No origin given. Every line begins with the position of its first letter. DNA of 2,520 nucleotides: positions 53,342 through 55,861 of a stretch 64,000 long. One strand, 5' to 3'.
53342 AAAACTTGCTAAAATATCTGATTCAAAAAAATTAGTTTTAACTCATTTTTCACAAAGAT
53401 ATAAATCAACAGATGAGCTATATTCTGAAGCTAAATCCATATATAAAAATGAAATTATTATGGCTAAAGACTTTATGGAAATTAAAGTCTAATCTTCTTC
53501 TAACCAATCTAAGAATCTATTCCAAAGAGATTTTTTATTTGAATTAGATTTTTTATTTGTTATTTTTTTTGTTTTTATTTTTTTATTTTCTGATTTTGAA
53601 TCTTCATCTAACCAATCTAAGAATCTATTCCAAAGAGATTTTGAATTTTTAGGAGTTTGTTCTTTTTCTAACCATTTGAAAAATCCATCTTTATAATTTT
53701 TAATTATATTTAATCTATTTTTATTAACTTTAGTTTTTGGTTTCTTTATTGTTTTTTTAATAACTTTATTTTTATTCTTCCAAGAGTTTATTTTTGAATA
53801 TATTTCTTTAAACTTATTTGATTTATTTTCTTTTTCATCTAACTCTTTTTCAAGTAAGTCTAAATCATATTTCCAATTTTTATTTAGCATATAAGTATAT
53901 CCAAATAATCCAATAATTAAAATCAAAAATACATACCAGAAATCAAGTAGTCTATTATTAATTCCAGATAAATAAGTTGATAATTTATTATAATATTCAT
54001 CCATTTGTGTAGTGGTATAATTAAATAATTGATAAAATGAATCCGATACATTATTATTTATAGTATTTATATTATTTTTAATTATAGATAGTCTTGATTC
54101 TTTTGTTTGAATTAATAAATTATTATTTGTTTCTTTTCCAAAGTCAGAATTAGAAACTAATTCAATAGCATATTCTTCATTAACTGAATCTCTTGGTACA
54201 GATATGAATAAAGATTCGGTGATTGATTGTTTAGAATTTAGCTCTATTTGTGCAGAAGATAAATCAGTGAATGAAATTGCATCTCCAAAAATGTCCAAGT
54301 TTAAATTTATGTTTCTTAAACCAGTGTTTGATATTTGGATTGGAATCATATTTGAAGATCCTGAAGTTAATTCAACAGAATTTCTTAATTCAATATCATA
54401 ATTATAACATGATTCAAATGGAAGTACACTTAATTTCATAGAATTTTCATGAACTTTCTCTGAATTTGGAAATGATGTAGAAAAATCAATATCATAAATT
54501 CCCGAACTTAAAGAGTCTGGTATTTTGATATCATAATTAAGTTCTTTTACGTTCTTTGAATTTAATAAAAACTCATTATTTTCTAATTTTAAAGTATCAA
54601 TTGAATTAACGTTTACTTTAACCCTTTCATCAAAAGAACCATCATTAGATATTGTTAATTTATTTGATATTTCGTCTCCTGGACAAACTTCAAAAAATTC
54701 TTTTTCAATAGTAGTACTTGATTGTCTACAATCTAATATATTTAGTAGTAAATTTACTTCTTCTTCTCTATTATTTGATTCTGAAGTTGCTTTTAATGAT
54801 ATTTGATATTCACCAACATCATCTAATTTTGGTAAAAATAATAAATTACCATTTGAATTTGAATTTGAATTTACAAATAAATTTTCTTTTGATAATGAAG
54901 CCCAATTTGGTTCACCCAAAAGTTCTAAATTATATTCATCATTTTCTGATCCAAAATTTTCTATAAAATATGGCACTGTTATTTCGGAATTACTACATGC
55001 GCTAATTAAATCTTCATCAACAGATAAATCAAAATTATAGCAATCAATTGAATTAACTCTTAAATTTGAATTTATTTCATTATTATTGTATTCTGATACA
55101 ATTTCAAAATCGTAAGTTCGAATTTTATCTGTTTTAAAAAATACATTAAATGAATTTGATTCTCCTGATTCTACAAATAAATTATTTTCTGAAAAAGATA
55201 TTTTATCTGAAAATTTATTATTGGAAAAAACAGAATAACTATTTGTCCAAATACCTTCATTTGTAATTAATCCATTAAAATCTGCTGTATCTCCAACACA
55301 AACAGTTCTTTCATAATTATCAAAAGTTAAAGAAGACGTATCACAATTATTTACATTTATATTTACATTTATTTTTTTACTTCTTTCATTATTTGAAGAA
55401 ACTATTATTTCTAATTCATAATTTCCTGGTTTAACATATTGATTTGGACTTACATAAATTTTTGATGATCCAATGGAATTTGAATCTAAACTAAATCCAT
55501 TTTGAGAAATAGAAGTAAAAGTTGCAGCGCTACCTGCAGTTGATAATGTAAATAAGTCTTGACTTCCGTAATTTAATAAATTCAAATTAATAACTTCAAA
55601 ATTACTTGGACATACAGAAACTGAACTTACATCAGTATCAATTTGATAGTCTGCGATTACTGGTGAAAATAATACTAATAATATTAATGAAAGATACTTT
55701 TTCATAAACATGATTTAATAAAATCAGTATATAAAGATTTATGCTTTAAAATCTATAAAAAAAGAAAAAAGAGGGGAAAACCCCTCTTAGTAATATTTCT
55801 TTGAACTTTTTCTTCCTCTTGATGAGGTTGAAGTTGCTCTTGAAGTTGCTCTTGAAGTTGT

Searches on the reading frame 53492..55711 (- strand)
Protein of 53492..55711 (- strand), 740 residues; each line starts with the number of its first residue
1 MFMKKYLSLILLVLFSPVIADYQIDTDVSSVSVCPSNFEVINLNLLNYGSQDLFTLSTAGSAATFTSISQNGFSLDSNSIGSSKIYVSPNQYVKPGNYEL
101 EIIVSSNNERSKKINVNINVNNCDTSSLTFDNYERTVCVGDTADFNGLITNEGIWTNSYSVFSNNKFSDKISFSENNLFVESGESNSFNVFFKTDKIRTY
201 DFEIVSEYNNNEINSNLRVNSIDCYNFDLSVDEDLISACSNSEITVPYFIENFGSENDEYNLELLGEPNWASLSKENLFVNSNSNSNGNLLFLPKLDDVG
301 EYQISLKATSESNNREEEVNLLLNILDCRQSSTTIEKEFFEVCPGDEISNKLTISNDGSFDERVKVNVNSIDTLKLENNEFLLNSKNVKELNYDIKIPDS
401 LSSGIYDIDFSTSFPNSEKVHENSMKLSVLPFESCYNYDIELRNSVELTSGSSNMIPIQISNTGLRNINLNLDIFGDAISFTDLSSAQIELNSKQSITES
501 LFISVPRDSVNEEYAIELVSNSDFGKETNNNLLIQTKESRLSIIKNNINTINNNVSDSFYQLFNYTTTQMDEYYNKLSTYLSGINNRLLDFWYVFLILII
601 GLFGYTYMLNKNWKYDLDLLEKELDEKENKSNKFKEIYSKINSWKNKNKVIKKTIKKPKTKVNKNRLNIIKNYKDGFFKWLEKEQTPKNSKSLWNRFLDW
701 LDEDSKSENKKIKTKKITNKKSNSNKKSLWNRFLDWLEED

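Call 42: find_encoding_contigs(protein=window:53492-55711:-, flank=10000, max_places=10)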
Protein window:53492-55711:- (740 aa): no gene with exactly this product is on record in the collection.
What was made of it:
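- Tried and rejected: (10) An exact look-up of the 740-aa protein at 53492-55711 found nothing, so the last third of the window could not be compared with an independent assembly (call 42).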
